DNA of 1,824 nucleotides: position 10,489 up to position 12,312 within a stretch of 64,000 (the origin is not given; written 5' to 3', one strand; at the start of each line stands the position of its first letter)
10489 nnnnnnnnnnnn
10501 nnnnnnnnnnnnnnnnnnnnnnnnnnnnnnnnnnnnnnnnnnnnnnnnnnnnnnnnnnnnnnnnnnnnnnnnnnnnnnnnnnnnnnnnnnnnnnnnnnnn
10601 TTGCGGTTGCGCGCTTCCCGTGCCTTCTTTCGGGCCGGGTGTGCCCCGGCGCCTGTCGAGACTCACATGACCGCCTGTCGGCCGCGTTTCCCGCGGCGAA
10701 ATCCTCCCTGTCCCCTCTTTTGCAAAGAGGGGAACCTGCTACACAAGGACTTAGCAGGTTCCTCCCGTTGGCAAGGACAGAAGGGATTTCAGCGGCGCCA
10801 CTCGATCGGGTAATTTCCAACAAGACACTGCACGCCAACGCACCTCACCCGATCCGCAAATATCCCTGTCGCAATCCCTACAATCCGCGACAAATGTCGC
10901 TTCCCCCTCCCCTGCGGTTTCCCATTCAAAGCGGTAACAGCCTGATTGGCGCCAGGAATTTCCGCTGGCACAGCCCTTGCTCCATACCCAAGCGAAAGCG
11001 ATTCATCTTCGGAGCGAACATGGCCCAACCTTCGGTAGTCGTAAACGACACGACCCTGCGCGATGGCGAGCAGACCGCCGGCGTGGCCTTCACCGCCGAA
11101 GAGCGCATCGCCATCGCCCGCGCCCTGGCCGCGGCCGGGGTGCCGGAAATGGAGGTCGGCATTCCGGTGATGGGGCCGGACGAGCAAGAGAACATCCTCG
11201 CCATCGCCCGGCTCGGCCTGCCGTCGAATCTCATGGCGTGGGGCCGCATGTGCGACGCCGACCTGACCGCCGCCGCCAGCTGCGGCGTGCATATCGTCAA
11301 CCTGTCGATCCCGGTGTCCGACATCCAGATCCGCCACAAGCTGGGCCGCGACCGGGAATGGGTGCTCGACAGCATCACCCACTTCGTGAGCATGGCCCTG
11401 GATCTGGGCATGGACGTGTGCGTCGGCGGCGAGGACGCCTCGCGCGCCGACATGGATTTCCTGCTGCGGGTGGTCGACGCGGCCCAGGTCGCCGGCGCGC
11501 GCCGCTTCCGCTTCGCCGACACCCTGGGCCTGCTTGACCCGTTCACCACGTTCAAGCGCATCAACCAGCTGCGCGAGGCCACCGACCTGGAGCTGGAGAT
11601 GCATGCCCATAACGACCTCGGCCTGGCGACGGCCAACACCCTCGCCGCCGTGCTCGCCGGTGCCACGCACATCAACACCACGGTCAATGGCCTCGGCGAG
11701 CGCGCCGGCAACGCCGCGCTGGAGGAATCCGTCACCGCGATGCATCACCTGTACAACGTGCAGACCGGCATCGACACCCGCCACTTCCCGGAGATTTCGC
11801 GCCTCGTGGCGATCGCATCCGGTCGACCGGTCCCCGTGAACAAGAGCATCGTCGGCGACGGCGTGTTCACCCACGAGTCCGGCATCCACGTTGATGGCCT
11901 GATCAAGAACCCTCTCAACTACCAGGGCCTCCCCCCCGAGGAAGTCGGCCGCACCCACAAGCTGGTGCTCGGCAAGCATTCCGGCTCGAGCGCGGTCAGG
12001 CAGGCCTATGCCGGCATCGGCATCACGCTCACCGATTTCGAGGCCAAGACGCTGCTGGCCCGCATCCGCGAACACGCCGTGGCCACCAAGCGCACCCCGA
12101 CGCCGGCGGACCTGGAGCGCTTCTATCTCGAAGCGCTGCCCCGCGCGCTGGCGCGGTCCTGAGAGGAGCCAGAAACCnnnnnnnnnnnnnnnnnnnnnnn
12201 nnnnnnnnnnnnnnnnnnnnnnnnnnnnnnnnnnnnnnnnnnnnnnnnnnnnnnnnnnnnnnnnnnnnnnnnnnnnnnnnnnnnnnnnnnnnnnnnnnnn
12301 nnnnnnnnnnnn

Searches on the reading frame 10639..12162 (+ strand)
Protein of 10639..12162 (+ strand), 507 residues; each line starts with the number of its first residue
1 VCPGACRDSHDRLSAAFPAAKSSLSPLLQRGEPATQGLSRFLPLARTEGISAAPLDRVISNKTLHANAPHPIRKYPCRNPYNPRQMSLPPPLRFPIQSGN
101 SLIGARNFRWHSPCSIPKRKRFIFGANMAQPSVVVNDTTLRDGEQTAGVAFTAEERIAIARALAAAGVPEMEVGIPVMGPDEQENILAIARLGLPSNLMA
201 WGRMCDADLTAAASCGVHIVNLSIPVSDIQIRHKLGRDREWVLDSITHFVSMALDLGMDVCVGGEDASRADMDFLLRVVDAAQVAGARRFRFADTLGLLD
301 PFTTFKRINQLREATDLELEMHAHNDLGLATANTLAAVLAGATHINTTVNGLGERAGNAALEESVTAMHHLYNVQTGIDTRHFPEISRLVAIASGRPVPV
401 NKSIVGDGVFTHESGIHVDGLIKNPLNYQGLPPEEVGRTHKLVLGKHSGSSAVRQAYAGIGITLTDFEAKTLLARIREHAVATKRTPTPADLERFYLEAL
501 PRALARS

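Call 31: search_protein_families(library=pfam, proteins=[window:10639-12162:+], max_evalue=0.00001)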
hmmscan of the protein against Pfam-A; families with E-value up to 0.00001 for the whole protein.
window:10639-12162:+ (507 aa): 2 families
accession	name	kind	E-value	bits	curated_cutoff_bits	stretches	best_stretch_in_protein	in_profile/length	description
PF00682.25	HMGL-like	-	1.2e-81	274.4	29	1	135-390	4-260/260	HMGL-like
PF22617.1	HCS_D2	-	3.4e-20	72.6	27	1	404-481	1-79/82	Homocitrate synthase post-HMGL domain-like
